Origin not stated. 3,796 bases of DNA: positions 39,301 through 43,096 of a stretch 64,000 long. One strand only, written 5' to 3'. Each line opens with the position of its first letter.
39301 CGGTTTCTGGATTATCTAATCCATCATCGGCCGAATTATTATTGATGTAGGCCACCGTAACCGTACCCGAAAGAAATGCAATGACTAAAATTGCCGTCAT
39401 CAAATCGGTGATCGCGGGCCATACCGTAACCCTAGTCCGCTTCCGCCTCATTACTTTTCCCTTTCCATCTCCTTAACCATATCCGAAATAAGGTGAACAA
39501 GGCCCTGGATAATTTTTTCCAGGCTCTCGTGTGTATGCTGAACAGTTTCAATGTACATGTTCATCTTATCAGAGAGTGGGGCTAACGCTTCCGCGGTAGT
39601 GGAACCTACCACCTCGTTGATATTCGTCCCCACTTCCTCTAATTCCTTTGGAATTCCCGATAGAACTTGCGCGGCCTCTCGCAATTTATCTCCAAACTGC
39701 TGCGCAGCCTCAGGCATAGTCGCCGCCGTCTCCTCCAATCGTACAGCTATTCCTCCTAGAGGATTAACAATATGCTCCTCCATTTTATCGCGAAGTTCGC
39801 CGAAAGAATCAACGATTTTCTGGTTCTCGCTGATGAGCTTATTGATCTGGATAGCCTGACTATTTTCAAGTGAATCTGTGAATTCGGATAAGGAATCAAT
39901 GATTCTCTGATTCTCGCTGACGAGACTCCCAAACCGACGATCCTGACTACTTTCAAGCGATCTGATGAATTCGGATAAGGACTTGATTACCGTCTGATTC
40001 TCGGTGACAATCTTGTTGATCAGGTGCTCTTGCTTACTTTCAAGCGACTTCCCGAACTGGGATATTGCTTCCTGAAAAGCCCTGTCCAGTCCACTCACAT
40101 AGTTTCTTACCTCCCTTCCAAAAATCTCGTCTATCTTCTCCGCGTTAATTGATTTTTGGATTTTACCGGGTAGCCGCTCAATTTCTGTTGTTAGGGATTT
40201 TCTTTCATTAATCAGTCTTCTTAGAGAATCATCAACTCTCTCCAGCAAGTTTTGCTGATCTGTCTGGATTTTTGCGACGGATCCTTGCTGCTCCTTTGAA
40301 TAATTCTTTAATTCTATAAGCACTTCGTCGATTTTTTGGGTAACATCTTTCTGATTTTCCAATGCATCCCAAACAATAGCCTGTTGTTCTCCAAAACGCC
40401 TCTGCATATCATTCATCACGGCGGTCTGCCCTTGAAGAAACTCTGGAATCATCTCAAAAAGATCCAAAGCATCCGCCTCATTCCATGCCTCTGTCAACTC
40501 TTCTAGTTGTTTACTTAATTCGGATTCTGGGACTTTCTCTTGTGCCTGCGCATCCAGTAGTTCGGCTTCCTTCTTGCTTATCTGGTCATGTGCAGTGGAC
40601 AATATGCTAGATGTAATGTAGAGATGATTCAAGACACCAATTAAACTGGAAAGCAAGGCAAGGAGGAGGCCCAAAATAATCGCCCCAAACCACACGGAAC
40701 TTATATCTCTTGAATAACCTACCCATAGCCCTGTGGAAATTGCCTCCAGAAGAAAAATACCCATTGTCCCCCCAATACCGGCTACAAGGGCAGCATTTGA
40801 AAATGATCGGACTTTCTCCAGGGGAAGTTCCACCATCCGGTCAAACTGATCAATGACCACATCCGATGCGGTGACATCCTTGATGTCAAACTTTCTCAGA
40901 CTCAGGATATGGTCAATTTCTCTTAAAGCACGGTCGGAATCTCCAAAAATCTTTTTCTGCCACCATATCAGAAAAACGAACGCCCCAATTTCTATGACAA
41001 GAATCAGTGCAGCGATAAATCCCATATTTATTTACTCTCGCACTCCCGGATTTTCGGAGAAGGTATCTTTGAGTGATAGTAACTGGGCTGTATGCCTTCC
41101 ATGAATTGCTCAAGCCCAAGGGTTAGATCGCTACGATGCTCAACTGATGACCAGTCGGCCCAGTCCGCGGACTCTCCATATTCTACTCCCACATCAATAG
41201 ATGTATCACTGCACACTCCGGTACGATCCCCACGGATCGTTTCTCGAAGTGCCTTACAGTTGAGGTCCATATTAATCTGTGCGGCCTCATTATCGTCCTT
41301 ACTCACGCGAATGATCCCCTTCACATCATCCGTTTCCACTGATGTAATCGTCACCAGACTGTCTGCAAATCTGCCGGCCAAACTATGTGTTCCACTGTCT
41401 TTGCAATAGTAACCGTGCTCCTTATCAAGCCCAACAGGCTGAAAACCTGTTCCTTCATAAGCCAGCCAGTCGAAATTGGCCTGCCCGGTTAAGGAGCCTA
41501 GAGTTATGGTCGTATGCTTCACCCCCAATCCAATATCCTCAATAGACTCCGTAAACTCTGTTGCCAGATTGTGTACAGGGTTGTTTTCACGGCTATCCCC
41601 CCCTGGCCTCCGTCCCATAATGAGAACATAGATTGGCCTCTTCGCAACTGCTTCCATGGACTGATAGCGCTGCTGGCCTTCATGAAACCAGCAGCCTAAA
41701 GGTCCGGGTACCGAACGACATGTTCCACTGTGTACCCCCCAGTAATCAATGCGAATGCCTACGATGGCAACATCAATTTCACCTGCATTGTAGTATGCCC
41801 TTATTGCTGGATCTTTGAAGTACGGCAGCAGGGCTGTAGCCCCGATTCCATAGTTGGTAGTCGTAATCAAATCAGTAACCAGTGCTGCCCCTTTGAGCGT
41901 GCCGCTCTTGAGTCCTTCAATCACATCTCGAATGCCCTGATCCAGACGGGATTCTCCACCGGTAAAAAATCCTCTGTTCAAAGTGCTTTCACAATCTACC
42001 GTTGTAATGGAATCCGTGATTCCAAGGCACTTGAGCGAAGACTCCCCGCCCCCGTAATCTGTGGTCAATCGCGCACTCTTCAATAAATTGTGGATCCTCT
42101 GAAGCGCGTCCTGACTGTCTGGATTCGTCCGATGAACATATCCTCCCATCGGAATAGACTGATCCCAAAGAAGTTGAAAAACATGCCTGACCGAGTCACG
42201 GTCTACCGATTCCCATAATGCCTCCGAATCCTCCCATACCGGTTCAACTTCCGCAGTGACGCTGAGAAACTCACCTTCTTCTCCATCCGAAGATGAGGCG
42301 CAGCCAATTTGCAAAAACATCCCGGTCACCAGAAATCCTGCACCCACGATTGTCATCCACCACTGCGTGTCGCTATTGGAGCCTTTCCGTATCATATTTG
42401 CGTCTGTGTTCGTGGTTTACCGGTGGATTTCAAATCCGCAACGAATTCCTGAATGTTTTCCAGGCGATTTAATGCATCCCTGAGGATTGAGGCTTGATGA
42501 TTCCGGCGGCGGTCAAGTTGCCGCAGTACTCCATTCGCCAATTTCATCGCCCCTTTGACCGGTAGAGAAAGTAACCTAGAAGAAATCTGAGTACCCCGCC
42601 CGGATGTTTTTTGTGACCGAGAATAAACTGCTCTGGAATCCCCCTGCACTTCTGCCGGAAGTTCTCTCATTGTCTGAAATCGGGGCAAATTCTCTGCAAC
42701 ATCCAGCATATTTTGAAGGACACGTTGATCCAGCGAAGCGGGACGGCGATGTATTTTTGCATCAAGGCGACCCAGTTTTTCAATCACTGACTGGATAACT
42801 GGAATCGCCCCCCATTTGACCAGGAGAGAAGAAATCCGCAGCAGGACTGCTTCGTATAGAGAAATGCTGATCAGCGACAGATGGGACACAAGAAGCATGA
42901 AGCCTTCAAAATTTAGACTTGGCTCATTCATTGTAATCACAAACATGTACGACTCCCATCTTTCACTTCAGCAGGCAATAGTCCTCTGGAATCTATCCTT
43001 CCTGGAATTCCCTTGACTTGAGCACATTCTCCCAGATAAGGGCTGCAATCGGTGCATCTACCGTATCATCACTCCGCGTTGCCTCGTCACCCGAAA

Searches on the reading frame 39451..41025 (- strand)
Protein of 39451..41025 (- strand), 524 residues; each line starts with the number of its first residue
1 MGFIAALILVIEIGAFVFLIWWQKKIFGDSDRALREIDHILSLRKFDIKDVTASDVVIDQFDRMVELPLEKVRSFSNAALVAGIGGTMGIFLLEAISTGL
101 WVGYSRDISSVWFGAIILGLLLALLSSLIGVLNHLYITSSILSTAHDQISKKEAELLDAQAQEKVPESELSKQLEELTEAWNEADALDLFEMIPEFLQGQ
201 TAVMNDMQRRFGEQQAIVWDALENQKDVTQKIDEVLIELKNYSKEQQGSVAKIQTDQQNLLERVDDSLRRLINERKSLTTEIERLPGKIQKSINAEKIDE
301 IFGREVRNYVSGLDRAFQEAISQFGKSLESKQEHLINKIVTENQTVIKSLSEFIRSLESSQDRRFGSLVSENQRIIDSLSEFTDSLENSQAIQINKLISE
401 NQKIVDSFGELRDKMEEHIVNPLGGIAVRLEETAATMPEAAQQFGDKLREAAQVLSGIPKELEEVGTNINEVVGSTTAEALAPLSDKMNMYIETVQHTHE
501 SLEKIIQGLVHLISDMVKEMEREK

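Call 5: search_protein_families(library=pfam, proteins=[window:39451-41025:-], max_evalue=1)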
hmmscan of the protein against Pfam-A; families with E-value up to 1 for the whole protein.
window:39451-41025:- (524 aa): 18 families
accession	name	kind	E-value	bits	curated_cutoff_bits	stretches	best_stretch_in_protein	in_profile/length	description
PF19095.5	DUF5783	-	0.0017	18.9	32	1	300-389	7-97/105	Family of unknown function (DUF5783)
PF12179.13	IKKbetaNEMObind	-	0.0023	18.1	25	0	305-329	6-30/37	I-kappa-kinase-beta NEMO binding domain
PF11887.13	Mce4_CUP1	-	0.0051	16.9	32.6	1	429-516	86-175/222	Cholesterol uptake porter CUP1 of Mce4, putative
PF04513.17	Baculo_PEP_C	-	0.017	15.6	38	0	336-399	36-99/140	Baculovirus polyhedron envelope protein, PEP, C terminus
PF02453.23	Reticulon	-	0.033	14.6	31.8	1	108-184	12-90/157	Reticulon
PF01552.22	Pico_P2B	-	0.045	14.4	27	0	479-517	16-55/101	Picornavirus 2B protein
PF07889.17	DUF1664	-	0.057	13.9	34.6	0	197-264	50-117/124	Protein of unknown function (DUF1664)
PF20667.3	Sec10_N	-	0.071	13.7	27.4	1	352-438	3-69/118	Exocyst complex component Sec10, N-terminal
PF15205.11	PLAC9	-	0.12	13.3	27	0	474-516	13-55/74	Placenta-specific protein 9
PF10155.14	CNOT11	-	0.12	13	25.9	1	333-413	43-116/125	CCR4-NOT transcription complex subunit 11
PF25547.1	WXG100_2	-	0.13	12.7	27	0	438-497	28-89/150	WXG100 like domain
PF04168.17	Alpha-E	-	0.15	12.2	20.8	1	261-320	225-285/294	A predicted alpha-helical domain with a conserved ER motif.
PF14357.11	DUF4404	-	0.16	13.1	27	1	459-516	23-81/83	Domain of unknown function (DUF4404)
PF24103.1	NT_N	-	0.32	11.7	27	1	214-263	7-55/95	Neurotrophin 1 N-terminal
PF05960.17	DUF885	-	0.47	10.4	32.4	0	210-359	46-198/532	Bacterial protein of unknown function (DUF885)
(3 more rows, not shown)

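Call 6: search_protein_families(library=padloc, proteins=[window:39451-41025:-], max_evalue=1)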
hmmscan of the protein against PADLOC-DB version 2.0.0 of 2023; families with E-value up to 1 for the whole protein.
window:39451-41025:- (524 aa): 8 families
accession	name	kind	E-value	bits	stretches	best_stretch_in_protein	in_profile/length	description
PDLC00598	ZorA1|ZorA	-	2.7e-09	34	2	202-361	501-656/663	MotA/ExbB/TolQ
PDLC00601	ZorA1|ZorA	-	1e-06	25.7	1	201-520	336-650/699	MotA/ExbB/TolQ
PDLC00648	ZorA3|ZorA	-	2.5e-06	24.5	1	142-331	463-631/692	MotA/ExbB/TolQ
PDLC00647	ZorA3|ZorA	-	9e-06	22.4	1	138-451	326-608/780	MotA/ExbB/TolQ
PDLC03865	LmuB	-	6.8e-05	19.2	1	223-509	537-792/1007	-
PDLC00595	ZorA1|ZorA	-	0.00084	16.3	1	349-521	234-395/487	MotA/ExbB/TolQ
PDLC00650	ZorA3|ZorA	-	0.00093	15.8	1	150-489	421-830/1063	MotA/ExbB/TolQ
PDLC02722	PbeC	-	0.014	12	1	167-341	336-509/643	PbeC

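Call 7: search_protein_families(library=ncbifam, proteins=[window:39451-41025:-], max_evalue=1)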
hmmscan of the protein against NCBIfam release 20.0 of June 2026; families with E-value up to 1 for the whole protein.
window:39451-41025:- (524 aa): 4 families
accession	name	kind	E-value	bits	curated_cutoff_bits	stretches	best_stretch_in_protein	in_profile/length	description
NF033916.0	antiphage_ZorA_3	subfamily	0.00066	18.7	250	2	167-460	188-486/509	anti-phage ZorAB system protein ZorA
NF045487.1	ASRP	equivalog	0.0043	15.7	300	2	331-518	318-485/593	archaea-specific SMC-related protein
TIGR00996.1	Mtu_fam_mce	paralog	0.0079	15.4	140.5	1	375-508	151-284/291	MCE family protein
TIGR01807.1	CM_P2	equivalog_domain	0.038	14.3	69.55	0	261-288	8-35/76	chorismate mutase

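Call 9: search_protein_families(library=phrogs, proteins=[window:39451-41025:-], max_evalue=0.1)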
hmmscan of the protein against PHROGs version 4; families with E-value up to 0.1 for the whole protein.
window:39451-41025:- (524 aa): 7 families
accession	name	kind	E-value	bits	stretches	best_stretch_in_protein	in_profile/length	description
phrog_6557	-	unknown function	0.00061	20.4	0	204-268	41-108/225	-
phrog_4070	-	tail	0.00069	18.8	1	193-418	134-357/989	tail length tape measure protein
phrog_5493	-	tail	0.0059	15.9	1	317-517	635-830/1102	tail length tape measure protein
phrog_26420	-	unknown function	0.045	15.4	0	211-253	29-71/101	-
phrog_14019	-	unknown function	0.047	14.7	1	410-516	69-174/209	-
phrog_6474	-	integration and excision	0.062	14.1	0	306-321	31-46/59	recombination directionality factor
phrog_7221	-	unknown function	0.082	13.2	0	268-355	95-185/295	-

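Call 58: search_solved_structures(query=A8, max_evalue=10, show_alignments=2)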
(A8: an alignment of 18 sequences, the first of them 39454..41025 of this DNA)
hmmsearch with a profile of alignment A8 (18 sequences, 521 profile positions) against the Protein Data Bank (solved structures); distinct sequences matched with E-value up to 10: 252 (the best 60 are shown).
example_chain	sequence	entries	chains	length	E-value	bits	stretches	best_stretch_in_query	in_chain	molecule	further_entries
3s84_A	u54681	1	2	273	4e-12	48.9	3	321-458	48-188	Apolipoprotein A-IV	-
4tql_A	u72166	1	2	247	1e-11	47.5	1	170-386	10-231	Three helix bundle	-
9hx4_F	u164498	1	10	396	1e-10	44.3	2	225-458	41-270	Apolipoprotein A-IV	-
8a3k_UNK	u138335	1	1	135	2.3e-09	39.8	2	443-504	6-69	sc-apCC-4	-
8qae_A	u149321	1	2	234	4.8e-07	32.2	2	212-339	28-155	sc-apCC-6-SLLA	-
8gl3_A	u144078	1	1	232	9.2e-06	27.9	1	169-360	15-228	pRLB-519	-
6clz_B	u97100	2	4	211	1.2e-05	27.5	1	251-426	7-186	Apolipoprotein A-I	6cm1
4uos_A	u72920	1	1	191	1.3e-05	27.4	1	165-345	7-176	DESIGNED HELICAL BUNDLE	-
2jua_A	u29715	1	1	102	1.9e-05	26.9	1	253-341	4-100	de novo protein S836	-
8qyd_A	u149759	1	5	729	5e-05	25.5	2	78-398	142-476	Anti-phage defense ZorAB system ZorA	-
9y5f_B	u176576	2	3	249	7e-05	25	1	185-391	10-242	sc-t-SNARE-5.s.8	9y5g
3k2s_A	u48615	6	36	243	7.7e-05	24.9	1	222-381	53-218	Apolipoprotein A-I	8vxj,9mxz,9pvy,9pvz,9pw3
7zr2_A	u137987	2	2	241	9e-05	24.7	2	205-337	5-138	Spike protein S2',Chimeric protein mimic of SARS-CoV-2 Spike HR1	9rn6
1ls4_A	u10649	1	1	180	0.00011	24.4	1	359-506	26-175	Apolipophorin-III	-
7wxz_A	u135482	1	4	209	0.00015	23.9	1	176-343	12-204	Spike protein S2'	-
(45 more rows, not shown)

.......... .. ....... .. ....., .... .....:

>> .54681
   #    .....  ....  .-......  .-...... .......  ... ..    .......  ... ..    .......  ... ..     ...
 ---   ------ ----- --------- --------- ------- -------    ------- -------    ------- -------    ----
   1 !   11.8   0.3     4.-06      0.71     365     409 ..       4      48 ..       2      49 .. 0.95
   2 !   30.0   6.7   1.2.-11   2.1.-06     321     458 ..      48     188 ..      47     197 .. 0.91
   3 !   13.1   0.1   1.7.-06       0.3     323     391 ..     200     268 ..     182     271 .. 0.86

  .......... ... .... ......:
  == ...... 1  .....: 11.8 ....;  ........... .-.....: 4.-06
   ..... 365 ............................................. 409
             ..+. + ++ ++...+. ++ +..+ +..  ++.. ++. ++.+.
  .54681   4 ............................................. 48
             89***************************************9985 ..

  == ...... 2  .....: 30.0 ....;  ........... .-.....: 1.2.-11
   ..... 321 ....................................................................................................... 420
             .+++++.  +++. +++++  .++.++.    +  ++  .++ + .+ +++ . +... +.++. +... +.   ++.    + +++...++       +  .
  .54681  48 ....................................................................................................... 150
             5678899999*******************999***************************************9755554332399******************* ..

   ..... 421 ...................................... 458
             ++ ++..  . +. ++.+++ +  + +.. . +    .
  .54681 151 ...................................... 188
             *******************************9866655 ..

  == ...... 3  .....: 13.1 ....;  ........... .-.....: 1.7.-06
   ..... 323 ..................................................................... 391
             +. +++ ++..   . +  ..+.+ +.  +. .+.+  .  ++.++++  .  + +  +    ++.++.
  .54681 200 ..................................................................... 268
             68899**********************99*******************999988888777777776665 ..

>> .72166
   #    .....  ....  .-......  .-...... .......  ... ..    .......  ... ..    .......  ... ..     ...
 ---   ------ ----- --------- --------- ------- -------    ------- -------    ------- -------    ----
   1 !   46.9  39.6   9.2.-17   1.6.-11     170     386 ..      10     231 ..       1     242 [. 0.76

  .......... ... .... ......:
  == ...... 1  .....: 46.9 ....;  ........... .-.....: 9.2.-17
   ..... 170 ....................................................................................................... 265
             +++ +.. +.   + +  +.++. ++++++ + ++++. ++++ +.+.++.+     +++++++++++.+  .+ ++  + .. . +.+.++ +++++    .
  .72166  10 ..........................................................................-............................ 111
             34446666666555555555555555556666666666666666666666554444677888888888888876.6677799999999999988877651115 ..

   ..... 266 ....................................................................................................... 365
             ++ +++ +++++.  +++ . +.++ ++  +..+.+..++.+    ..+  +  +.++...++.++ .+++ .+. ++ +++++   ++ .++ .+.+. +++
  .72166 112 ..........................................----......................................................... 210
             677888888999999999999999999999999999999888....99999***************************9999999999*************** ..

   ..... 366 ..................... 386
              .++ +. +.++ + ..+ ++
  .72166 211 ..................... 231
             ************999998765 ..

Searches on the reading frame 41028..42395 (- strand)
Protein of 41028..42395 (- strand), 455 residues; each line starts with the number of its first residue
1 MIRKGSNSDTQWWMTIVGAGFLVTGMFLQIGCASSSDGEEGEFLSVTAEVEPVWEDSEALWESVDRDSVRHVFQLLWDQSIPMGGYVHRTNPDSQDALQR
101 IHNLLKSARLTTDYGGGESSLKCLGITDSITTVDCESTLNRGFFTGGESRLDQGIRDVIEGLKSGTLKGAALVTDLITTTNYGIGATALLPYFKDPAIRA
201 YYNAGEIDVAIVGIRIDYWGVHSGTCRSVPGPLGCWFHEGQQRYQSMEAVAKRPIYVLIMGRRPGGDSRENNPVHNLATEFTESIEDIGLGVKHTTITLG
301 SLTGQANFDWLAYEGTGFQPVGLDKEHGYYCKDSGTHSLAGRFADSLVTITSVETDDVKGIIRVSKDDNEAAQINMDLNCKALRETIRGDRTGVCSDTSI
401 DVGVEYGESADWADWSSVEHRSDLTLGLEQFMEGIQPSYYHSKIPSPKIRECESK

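Call 5: search_protein_families(library=pfam, proteins=[window:41028-42395:-], max_evalue=1)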
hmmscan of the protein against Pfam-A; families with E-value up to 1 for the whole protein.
window:41028-42395:- (455 aa): 0 families

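Call 6: search_protein_families(library=padloc, proteins=[window:41028-42395:-], max_evalue=1)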
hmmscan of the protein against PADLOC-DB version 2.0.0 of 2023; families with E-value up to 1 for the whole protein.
window:41028-42395:- (455 aa): 0 families

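Call 7: search_protein_families(library=ncbifam, proteins=[window:41028-42395:-], max_evalue=1)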
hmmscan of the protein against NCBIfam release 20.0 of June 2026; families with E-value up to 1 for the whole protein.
window:41028-42395:- (455 aa): 0 families

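Call 9: search_protein_families(library=phrogs, proteins=[window:41028-42395:-], max_evalue=0.1)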
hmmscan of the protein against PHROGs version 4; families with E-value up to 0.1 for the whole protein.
window:41028-42395:- (455 aa): 0 families

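Call 57: search_solved_structures(query=A7, max_evalue=10, show_alignments=2)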
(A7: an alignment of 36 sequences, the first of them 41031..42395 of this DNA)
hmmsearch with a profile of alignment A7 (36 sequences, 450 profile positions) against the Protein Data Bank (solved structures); distinct sequences matched with E-value up to 10: 1.
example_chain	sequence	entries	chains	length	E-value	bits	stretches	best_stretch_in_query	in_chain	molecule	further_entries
9yw2_H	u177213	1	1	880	0.46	12.4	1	248-328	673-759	Glutathione S-transferase class-mu 26 kDa isozyme,FAS-associated factor 1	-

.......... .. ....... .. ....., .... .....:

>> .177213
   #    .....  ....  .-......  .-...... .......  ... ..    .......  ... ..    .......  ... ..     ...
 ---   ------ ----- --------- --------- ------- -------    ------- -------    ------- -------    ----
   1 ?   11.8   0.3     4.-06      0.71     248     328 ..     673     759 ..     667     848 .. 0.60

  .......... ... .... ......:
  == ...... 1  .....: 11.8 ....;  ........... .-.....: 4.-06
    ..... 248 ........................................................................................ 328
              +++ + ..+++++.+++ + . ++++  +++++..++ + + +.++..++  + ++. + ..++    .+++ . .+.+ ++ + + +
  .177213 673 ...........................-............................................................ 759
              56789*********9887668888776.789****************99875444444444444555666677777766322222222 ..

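Call 89: search_protein_families(library=pfam, alignment_id=A7, max_evalue=1)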
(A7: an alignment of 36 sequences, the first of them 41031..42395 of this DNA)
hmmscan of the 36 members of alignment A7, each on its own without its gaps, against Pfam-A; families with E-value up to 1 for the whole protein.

A. member 1, window:41031-42395:- (455 aa): 0 families

B. families by the number of members that match (of 36 scanned): 12 families
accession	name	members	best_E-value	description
PF23368.1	DUF7092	2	0.087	Domain of unknown function (DUF7092)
PF13627.12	LptM_cons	2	0.2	LPS-assembly lipoprotein LptM, conserved region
PF09602.15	PhaP_Bmeg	1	0.032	Polyhydroxyalkanoic acid inclusion protein (PhaP_Bmeg)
PF21003.3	NucS_N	1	0.04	Endonuclease NucS N-terminal PH-like domain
PF19731.4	DUF6222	1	0.049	Family of unknown function (DUF6222)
PF03668.21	RapZ-like_N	1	0.059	RapZ-like N-terminal domain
PF01788.22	PsbJ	1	0.11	PsbJ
PF09981.14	DUF2218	1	0.14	Uncharacterized protein conserved in bacteria (DUF2218)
PF09903.14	DUF2130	1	0.15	Uncharacterized protein conserved in bacteria (DUF2130)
PF06543.17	Lac_bphage_repr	1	0.19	Lactococcus bacteriophage repressor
PF02448.20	L71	1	0.19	L71 family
PF12453.13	PTP_N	1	0.28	Protein tyrosine phosphatase N terminal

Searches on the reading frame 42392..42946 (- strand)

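Call 5: search_protein_families(library=pfam, proteins=[window:42392-42946:-], max_evalue=1)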
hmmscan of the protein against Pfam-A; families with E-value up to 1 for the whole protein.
window:42392-42946:- (184 aa): 1 family
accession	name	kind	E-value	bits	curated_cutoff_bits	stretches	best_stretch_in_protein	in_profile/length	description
PF01017.26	STAT_alpha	-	0.12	12.9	27.5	1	131-170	51-90/167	STAT transcription factor, coiled-coil domain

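Call 6: search_protein_families(library=padloc, proteins=[window:42392-42946:-], max_evalue=1)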
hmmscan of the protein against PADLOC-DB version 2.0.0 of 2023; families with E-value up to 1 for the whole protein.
window:42392-42946:- (184 aa): 0 families

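Call 7: search_protein_families(library=ncbifam, proteins=[window:42392-42946:-], max_evalue=1)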
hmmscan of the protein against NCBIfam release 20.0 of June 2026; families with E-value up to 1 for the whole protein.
window:42392-42946:- (184 aa): 0 families

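Call 9: search_protein_families(library=phrogs, proteins=[window:42392-42946:-], max_evalue=0.1)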
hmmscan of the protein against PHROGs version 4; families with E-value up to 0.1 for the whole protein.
window:42392-42946:- (184 aa): 0 families
